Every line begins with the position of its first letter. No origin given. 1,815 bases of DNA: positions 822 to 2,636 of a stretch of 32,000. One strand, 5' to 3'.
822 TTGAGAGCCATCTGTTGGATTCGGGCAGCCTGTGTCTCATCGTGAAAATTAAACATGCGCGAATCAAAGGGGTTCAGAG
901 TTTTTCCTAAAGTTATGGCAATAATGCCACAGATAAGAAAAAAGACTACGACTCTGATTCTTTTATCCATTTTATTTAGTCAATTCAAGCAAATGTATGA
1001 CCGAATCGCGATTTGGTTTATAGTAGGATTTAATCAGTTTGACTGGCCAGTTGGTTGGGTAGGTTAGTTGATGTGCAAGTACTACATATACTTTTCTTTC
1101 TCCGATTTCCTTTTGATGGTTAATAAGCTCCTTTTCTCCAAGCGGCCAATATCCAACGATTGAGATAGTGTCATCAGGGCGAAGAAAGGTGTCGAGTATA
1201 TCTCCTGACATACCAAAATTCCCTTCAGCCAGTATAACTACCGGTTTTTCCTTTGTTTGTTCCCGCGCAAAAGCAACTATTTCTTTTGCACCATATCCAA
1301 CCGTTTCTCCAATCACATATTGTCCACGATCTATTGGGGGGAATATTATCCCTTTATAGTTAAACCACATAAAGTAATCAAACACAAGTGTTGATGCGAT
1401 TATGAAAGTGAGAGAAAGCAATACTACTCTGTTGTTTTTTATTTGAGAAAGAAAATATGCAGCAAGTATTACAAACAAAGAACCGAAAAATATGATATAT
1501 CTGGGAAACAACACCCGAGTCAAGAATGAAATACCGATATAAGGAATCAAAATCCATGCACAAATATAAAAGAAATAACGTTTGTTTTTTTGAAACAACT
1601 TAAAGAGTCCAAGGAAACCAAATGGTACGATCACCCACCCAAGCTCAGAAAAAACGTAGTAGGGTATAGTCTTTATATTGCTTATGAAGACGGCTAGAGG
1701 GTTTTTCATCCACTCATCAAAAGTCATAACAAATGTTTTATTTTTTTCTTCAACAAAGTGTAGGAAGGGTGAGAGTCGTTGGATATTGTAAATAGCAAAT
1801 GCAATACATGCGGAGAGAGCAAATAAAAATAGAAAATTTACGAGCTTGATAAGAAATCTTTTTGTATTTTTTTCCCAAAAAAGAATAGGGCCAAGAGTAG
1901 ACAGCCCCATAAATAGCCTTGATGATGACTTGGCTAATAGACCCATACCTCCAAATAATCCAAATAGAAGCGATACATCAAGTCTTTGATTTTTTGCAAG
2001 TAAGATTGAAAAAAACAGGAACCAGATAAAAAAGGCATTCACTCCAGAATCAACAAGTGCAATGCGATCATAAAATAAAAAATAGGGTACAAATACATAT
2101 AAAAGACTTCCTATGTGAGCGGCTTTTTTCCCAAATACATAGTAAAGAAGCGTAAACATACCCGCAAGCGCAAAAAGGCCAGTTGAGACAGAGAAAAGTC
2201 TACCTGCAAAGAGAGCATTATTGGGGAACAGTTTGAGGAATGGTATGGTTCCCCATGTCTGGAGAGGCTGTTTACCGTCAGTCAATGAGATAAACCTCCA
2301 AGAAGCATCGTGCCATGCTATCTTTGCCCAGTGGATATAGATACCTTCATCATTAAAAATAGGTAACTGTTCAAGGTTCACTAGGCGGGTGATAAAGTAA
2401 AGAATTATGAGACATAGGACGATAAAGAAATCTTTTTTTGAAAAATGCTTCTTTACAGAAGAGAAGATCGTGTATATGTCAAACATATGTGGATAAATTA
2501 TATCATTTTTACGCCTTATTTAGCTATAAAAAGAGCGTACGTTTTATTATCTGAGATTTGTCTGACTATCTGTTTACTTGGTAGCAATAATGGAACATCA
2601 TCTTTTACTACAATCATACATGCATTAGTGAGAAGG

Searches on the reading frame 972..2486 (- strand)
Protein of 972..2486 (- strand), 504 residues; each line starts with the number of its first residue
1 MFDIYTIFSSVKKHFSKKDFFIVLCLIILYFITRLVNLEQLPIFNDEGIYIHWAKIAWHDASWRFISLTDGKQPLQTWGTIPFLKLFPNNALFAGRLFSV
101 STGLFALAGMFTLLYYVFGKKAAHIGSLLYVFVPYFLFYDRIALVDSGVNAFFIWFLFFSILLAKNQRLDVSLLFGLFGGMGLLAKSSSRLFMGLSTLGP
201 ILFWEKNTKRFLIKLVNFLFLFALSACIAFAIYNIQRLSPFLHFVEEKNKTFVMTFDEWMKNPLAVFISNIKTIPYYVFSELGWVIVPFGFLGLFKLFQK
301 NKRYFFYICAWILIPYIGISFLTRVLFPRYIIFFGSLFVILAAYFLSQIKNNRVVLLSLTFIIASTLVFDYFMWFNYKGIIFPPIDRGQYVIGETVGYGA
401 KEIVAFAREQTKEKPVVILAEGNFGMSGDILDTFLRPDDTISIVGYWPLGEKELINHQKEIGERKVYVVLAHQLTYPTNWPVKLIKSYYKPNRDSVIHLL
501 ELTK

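Call 87: find_encoding_contigs(protein=window:972-2486:-, flank=10000, max_places=1)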
Protein window:972-2486:- (504 aa): 24 contigs read that carry it; 1 place shown.
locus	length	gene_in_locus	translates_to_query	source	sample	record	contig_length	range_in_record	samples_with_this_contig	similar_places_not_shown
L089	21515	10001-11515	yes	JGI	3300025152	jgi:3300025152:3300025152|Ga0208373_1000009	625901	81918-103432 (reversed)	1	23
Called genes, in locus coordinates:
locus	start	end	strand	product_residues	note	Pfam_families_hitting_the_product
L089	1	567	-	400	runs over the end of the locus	PF12704:MacB_PCD, PF02687:FtsX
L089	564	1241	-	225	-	PF02463:SMC_N (weak), PF13175:AAA_15 (faint), PF00005:ABC_tran, PF13304:AAA_21 (faint)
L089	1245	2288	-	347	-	-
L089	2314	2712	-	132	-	PF22381:Staph_reg_Sar_Rot (weak), PF13463:HTH_27 (weak), PF01047:MarR (faint)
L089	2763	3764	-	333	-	-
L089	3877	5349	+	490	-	PF13231:PMT_2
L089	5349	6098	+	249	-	PF00535:Glycos_transf_2, PF10111:Glyco_tranf_2_2 (weak)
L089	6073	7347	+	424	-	PF13231:PMT_2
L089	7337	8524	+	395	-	PF13231:PMT_2 (weak)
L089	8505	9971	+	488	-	PF02366:PMT (weak)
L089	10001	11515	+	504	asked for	PF13231:PMT_2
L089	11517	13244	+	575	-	-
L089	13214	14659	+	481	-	PF01943:Polysacc_synt, PF13440:Polysacc_synt_3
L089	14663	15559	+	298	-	PF00535:Glycos_transf_2 (faint)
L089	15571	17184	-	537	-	-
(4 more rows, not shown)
